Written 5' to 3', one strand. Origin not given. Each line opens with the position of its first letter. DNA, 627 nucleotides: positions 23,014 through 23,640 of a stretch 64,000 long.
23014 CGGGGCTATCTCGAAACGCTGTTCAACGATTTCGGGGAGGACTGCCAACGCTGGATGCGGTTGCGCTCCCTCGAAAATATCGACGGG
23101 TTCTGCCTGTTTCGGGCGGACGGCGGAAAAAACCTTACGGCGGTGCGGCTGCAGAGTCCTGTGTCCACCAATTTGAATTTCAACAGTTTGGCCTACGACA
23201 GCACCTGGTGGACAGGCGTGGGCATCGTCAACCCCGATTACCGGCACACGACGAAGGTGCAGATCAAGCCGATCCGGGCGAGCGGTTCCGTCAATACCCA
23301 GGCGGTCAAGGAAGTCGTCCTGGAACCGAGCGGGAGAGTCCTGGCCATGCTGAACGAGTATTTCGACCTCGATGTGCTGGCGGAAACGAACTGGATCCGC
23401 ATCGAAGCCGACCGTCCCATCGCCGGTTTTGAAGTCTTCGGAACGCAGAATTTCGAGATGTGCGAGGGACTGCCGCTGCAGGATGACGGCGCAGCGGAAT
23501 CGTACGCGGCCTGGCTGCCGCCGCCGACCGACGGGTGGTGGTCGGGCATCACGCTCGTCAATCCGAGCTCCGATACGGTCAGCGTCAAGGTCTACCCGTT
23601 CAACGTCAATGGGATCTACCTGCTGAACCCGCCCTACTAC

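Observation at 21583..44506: Unrecognised ~100-aa module repeated 2-4 times at the C-termini of three different giant secreted proteins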

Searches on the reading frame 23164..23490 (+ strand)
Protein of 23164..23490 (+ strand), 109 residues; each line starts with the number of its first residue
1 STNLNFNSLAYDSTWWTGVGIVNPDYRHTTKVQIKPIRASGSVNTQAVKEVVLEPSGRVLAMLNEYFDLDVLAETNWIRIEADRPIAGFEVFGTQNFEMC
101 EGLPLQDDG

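Call 14: search_protein_families(library=pfam, alignment_id=A1, max_evalue=10)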
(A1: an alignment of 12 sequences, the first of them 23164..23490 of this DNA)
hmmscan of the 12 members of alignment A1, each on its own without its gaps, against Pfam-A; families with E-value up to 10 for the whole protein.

A. member 1, window:23164-23490:+ (109 aa): 1 family
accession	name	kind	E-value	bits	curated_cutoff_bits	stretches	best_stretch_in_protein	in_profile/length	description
PF16468.10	DUF5049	-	0.24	11.8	28.7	1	30-66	5-41/57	Domain of unknown function (DUF5049)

B. families by the number of members that match (of 12 scanned): 3 families
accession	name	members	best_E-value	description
PF18986.5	DUF5719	3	0.00047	Family of unknown function (DUF5719)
PF11974.14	bMG3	1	0.15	Bacterial alpha-2-macroglobulin MG3 domain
PF16468.10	DUF5049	1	0.24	Domain of unknown function (DUF5049)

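Call 15: search_solved_structures(query=A1, max_evalue=10)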
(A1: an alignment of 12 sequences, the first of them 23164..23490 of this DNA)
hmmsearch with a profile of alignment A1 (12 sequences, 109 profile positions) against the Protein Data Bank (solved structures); distinct sequences matched with E-value up to 10: 6.
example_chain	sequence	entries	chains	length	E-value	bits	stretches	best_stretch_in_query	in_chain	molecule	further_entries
3l4c_A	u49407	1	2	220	0.47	13.9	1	24-47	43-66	Dedicator of cytokinesis protein 1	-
3g3l_A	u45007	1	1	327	0.86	13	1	12-92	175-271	Putative uncharacterized membrane-associated protein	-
2ii7_A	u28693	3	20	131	1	12.8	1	20-70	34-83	Anabaena sensory rhodopsin transducer protein | Sensory rhodopsin transducer protein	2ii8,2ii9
2iia_A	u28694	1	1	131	1.1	12.7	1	20-70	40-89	Sensory rhodopsin transducer protein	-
6ebn_A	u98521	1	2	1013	1.4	12.4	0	38-97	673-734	non canonical aromatic amino acid decarboxylase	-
8s80_A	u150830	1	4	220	2.8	11.4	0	29-57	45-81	S-layer protein sap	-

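Call 18: find_homologous_proteins(query=A1)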
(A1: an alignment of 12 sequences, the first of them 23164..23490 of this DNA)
Query A1 (12 sequences): 1069 candidates shared short words with the query, none scored E <= 0.001.

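Call 24: search_protein_representatives(alignment_id=A1)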
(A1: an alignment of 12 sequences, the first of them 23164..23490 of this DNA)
Query: 12 sequences, 109 profile positions. Proteins with E-value up to 0.001 (for the whole library): 12706; up to 1e-10: 4859; up to 1e-30: 1202. The best 150 are listed.
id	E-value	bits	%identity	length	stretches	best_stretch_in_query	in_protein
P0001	1.2e-119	408.5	-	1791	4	2-108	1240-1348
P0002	5.5e-98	338.7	-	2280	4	3-108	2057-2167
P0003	5.4e-96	332.3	-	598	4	2-108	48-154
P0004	4.0e-80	281.3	-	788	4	2-98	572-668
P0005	5.6e-72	255.0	-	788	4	4-102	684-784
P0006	6.2e-72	254.9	-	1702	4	3-107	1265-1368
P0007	1.7e-71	253.5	-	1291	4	4-108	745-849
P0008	2.3e-68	243.4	-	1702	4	3-104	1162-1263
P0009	1.0e-65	234.9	-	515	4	6-108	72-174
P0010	1.4e-65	234.4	-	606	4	2-106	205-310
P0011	2.4e-65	233.7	-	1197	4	3-104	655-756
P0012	2.5e-65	233.6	-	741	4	3-108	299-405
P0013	2.5e-65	233.6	-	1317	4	3-101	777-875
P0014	4.9e-65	232.7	-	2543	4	4-108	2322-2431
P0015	1.3e-64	231.3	-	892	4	3-102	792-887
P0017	1.2e-63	228.3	-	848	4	3-108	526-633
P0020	1.1e-61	222.0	-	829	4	2-108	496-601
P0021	1.3e-61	221.7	-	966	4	3-104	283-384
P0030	1.2e-58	212.1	-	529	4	3-107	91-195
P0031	1.7e-58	211.7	-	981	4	3-106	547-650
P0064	4.8e-52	190.9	-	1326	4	3-106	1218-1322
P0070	2.2e-51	188.8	-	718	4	3-105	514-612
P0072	5.7e-51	187.4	-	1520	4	3-107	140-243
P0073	6.0e-51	187.4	-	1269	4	4-105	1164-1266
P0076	1.0e-50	186.6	-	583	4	4-102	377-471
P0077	1.5e-50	186.1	-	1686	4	3-102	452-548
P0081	5.8e-50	184.2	-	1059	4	5-104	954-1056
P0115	1.4e-47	176.5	-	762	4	2-98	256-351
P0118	2.6e-47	175.7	-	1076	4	3-96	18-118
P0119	4.3e-47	175.0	-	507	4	4-102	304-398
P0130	7.2e-47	174.2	-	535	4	4-103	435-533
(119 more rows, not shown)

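Call 30: list_cluster_members(proteins=[P0001, P0002, P0003, P0005, P0009, P0010, P0017, P0030, P0076, P0151])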
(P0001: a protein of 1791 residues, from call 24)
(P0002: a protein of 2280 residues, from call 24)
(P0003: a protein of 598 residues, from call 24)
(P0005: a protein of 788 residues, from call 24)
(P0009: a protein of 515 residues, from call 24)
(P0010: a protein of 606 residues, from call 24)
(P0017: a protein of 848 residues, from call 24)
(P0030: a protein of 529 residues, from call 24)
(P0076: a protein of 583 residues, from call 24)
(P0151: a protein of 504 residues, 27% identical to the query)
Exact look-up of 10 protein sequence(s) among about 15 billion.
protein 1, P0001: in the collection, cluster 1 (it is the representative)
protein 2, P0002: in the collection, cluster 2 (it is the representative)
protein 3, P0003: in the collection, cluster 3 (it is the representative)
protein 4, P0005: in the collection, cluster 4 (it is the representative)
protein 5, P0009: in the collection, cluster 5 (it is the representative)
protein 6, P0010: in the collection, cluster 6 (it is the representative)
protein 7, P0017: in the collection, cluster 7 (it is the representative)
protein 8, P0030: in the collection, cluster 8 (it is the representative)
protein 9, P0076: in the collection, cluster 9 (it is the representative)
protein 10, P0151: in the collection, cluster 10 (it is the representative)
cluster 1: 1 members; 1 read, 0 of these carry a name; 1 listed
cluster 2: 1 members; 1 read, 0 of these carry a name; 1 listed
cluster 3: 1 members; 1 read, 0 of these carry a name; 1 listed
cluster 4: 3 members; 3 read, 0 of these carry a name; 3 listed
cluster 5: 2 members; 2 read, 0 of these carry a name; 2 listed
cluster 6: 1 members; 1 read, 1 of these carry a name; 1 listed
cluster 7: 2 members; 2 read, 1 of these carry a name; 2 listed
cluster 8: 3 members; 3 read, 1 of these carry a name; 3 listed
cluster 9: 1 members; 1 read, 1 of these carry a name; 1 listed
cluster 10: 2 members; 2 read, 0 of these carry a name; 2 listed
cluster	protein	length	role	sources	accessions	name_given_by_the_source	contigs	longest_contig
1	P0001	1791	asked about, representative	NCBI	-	-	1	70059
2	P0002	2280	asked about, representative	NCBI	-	-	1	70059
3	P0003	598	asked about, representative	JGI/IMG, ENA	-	-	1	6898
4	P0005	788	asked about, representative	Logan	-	-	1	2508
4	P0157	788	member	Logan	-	-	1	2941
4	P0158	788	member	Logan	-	-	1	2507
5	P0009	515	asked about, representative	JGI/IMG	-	-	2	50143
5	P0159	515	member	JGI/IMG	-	-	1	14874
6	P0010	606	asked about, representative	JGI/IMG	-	hypothetical protein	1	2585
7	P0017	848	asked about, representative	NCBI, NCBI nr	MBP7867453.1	MAG: hypothetical protein KA419_16085 [Acidobacteria bacterium] | hypothetical protein [Acidobacteriota bacterium]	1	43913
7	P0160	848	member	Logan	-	-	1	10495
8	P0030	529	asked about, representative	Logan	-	-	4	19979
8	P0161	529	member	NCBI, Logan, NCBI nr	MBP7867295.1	MAG: RHS repeat protein [Acidobacteria bacterium] | RHS repeat protein [Acidobacteriota bacterium]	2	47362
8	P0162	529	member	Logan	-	-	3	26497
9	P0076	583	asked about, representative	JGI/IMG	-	rhodanese-related sulfurtransferase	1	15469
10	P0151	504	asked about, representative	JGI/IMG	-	-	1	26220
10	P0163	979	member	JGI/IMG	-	-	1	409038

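Call 41: search_protein_families(library=pfam, proteins=[P0072, P0077, P0118, P0021, P0008, P0011, P0009, P0003, P0076], max_evalue=0.0001)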
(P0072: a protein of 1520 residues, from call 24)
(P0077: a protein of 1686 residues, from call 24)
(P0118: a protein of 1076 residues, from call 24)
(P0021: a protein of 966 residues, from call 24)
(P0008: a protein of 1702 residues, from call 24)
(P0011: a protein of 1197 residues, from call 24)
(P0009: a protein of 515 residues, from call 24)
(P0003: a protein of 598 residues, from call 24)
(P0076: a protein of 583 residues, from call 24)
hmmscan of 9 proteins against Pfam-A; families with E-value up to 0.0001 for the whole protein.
P0072 (1520 aa): 6 families
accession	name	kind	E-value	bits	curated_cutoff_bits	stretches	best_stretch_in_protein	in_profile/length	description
PF13620.12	CarboxypepD_reg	-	3.3e-22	79.1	32.3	2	906-982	1-76/82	Carboxypeptidase regulatory-like domain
PF01833.30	TIG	-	8.2e-12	45.4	20.9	1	1253-1330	1-82/84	IPT/TIG domain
PF09430.16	EMC7_beta-sandw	-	2e-10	41.4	26.6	0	1012-1079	11-80/122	ER membrane protein complex subunit 7, beta-sandwich domain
PF17210.9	SdrD_B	-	1.3e-07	32.3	29.7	1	914-967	20-73/112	SdrD B-like domain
PF13715.12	CarbopepD_reg_2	-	3e-07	30.8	32.2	0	1181-1212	11-44/88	CarboxypepD_reg-like domain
PF16371.11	MetallophosN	-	5.5e-05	23.7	35.6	0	1180-1221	6-47/77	N terminal of Calcineurin-like phosphoesterase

P0077 (1686 aa): 7 families
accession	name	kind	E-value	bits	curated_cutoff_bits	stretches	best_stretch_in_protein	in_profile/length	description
PF13385.13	Laminin_G_3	-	1.1e-24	87.7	27.6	1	1520-1682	1-151/151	Concanavalin A-like lectin/glucanases superfamily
PF00561.26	Abhydrolase_1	-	8.4e-12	45.7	25.8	1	986-1096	1-113/245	alpha/beta hydrolase fold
PF20622.4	Big_15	-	1e-05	25.7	27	0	473-501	53-81/82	Bacterial Ig domain (Big_16)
PF18986.5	DUF5719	-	1.7e-05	24.5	26.2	0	237-274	54-91/319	Family of unknown function (DUF5719)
PF07819.20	PGAP1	-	2e-05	24.9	24.3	1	1035-1094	72-134/233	PGAP1-like alpha/beta domain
PF24096.1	DUF7379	-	3.9e-05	24.1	33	1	1044-1097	65-120/191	Domain of unknown function (DUF7379)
PF12146.15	Hydrolase_4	-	5.6e-05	23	27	1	987-1090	6-112/239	Serine aminopeptidase, S33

P0118 (1076 aa): 1 family
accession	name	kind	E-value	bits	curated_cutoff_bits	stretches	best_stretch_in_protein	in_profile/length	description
PF18986.5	DUF5719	-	1.9e-08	34.3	26.2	0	15-82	48-111/319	Family of unknown function (DUF5719)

P0021 (966 aa): 0 families

P0008 (1702 aa): 4 families
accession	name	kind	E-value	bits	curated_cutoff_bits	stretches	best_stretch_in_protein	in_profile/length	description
PF01663.27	Phosphodiest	-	1.3e-24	87.9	23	1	25-499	1-324/342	Type I phosphodiesterase / nucleotide pyrophosphatase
PF13620.12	CarboxypepD_reg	-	4.6e-11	43.4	32.3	1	1078-1148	3-76/82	Carboxypeptidase regulatory-like domain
PF13715.12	CarbopepD_reg_2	-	2.3e-08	34.4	32.2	1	1079-1145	3-68/88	CarboxypepD_reg-like domain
PF18986.5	DUF5719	-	7.8e-06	25.7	26.2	0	1481-1552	49-122/319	Family of unknown function (DUF5719)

P0011 (1197 aa): 2 families
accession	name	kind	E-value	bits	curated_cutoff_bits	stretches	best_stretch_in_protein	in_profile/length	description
PF13620.12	CarboxypepD_reg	-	1.9e-07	31.8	32.3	1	571-641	3-77/82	Carboxypeptidase regulatory-like domain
PF13715.12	CarbopepD_reg_2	-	3.4e-06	27.4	32.2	1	582-648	12-77/88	CarboxypepD_reg-like domain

P0009 (515 aa): 1 family
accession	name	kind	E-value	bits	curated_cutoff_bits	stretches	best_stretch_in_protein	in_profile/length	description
PF05593.20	RHS_repeat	-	3.6e-07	30.9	22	1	34-69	1-36/38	RHS Repeat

P0003 (598 aa): 0 families

P0076 (583 aa): 1 family
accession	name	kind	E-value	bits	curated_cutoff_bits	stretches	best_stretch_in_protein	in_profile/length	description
PF00581.25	Rhodanese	-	2.1e-17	63.9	22.2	1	62-156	2-101/102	Rhodanese-like domain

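Call 58: find_encoding_contigs(protein=P0014, flank=6000, max_places=3)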
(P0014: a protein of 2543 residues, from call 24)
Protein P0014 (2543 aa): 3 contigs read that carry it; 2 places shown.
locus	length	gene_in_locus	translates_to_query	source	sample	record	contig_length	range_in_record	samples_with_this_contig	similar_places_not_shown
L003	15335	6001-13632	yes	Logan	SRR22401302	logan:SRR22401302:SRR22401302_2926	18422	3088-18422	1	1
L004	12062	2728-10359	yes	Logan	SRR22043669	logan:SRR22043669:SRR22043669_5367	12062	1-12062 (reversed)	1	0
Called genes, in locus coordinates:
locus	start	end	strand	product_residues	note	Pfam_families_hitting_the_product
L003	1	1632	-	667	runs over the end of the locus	PF08447:PAS_3, PF00989:PAS (weak), PF08448:PAS_4 (weak), PF13188:PAS_8 (weak), PF13426:PAS_9 (weak), PF00512:HisKA, PF02518:HATPase_c, PF00072:Response_reg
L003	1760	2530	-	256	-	PF03167:UDG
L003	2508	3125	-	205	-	PF01121:CoaE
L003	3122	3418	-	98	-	-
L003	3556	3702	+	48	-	-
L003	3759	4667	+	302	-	PF03631:Virul_fac_BrkB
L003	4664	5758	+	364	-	PF02547:Queuosine_synth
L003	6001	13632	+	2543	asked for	PF25390:WD40_RLD, PF00415:RCC1, PF13540:RCC1_2, PF00415:RCC1, PF13540:RCC1_2, PF00415:RCC1, PF13540:RCC1_2, PF19081:Ig_7, +6 more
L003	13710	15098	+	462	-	PF03349:Toluene_X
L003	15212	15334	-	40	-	?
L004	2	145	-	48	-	?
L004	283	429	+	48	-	-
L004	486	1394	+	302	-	PF03631:Virul_fac_BrkB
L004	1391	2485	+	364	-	PF02547:Queuosine_synth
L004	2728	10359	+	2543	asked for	PF25390:WD40_RLD, PF00415:RCC1, PF13540:RCC1_2, PF00415:RCC1, PF13540:RCC1_2, PF00415:RCC1, PF13540:RCC1_2, PF19081:Ig_7, +6 more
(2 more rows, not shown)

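Call 59: find_encoding_contigs(protein=P0017, flank=8000, max_places=3)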
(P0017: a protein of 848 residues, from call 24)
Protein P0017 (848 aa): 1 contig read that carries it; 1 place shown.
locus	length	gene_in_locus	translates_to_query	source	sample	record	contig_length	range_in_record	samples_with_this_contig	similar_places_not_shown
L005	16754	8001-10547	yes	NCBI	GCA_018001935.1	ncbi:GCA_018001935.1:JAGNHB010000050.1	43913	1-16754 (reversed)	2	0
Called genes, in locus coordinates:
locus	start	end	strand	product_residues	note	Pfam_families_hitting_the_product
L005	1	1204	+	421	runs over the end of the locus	PF02491:SHS2_FTSA, PF06723:MreB_Mbl, PF14450:FtsA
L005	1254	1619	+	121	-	PF05635:23S_rRNA_IVP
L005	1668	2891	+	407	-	PF00091:Tubulin, PF12327:FtsZ_C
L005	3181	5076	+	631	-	-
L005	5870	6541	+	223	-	-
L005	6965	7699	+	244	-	-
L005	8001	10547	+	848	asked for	PF16683:TGase_elicitor (weak)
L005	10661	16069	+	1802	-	PF13517:FG-GAP_3 (weak), PF16893:fn3_2 (faint), PF19077:Big_13 (faint), PF25059:FN3_DSCAM-DSCAML_C (faint), PF00041:fn3 (weak), PF18370:RGI_lyase (faint), PF00041:fn3, PF00041:fn3, +1 more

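Call 60: find_encoding_contigs(protein=P0009, flank=7000, max_places=2)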
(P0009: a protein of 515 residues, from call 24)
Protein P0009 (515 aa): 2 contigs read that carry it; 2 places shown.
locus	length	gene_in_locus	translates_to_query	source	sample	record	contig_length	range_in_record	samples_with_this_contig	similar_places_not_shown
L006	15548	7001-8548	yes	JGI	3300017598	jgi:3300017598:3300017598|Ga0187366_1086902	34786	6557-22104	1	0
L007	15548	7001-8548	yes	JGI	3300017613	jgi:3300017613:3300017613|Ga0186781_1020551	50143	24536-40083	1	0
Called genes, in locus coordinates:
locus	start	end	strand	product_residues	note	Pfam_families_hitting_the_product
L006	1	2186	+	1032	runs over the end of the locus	PF11551:Omp28 (weak), PF07679:I-set (faint), PF13927:Ig_3 (faint), PF19081:Ig_7, PF00041:fn3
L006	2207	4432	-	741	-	-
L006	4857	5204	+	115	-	-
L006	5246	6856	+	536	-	PF00890:FAD_binding_2, PF01266:DAO (weak), PF07992:Pyr_redox_2 (faint), PF02910:Succ_DH_flav_C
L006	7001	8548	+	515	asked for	PF05593:RHS_repeat (weak)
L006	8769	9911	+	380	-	-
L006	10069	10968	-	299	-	PF00753:Lactamase_B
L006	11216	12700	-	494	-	PF01364:Peptidase_C25, PF00404:Dockerin_1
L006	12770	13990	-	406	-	PF01875:Memo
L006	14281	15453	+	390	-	PF00155:Aminotran_1_2, PF00266:Aminotran_5, PF12897:Asp_aminotransf (weak), PF01041:DegT_DnrJ_EryC1, PF01053:Cys_Met_Meta_PP (weak)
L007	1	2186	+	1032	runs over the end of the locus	PF11551:Omp28 (weak), PF07679:I-set (faint), PF13927:Ig_3 (faint), PF19081:Ig_7, PF00041:fn3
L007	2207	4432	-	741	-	-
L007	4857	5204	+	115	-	-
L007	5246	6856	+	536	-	PF00890:FAD_binding_2, PF01266:DAO (weak), PF07992:Pyr_redox_2 (faint), PF02910:Succ_DH_flav_C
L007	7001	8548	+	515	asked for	PF05593:RHS_repeat (weak)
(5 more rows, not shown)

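Call 61: find_encoding_contigs(protein=P0076, flank=7000, max_places=2)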
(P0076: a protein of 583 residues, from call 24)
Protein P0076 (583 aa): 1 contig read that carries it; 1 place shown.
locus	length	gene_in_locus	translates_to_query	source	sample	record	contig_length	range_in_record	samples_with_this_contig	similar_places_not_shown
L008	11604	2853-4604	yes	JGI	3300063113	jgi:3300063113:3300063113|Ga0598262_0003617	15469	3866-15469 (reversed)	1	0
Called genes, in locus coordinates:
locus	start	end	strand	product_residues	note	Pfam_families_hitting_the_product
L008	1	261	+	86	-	?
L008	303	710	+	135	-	PF00472:RF-1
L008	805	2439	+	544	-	PF02310:B12-binding, PF04055:Radical_SAM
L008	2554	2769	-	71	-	-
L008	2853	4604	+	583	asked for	PF00581:Rhodanese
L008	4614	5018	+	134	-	PF05023:Phytochelatin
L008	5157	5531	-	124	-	PF00137:ATP-synt_C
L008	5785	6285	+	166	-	PF22451:NirdL-like_HTH, PF17805:AsnC_trans_reg2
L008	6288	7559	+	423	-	PF00202:Aminotran_3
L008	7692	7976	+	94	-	PF09527:ATPase_gene1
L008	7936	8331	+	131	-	PF03899:ATP-synt_I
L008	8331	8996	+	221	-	PF00119:ATP-synt_A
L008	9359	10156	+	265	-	PF01261:AP_endonuc_2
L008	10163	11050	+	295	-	PF02826:2-Hacid_dh_C, PF03446:NAD_binding_2, PF03807:F420_oxidored (faint), PF14833:NAD_binding_11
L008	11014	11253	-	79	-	-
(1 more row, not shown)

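Call 62: find_encoding_contigs(protein=P0163, flank=7000, max_places=2)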
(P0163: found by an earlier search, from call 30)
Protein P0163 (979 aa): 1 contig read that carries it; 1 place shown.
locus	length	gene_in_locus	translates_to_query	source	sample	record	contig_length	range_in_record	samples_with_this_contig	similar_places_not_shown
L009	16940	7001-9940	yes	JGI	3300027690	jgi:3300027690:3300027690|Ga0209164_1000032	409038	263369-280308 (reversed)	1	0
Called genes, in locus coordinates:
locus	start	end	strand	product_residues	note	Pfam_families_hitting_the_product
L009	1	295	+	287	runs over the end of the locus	PF01738:DLH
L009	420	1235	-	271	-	PF13349:DUF4097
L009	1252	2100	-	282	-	PF13349:DUF4097 (faint)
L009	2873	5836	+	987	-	PF00560:LRR_1 (faint), PF12799:LRR_4 (faint), PF23598:LRR_14, PF23211:LRR_LRWD1 (faint), PF13855:LRR_8 (weak), PF23598:LRR_14, PF13855:LRR_8, PF18986:DUF5719 (weak)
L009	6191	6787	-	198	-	-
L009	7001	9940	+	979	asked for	PF00560:LRR_1 (faint), PF12799:LRR_4 (faint), PF23598:LRR_14 (weak), PF13855:LRR_8 (weak), PF23598:LRR_14, PF18986:DUF5719 (weak)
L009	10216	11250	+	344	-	PF21783:YNCE (weak), PF22494:choice_anch_I (faint), PF25172:Beta-prop_WDR3_2nd (faint), PF23381:Beta-prop_IFT122_1st (weak), PF02239:Cytochrom_D1 (weak), PF23414:Beta-prop_EML_2 (weak), PF10282:Lactonase, PF25174:Beta-prop_THOC3 (weak)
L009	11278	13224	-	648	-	PF07715:Plug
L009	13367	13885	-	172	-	-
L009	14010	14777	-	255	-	PF00912:Transgly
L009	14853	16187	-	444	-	PF00245:Alk_phosphatase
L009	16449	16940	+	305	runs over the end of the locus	PF01370:Epimerase, PF13460:NAD_binding_10, PF16363:GDP_Man_Dehyd (faint), PF08338:DUF1731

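Call 69: find_encoding_contigs(protein=P0001, flank=500, max_places=2)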
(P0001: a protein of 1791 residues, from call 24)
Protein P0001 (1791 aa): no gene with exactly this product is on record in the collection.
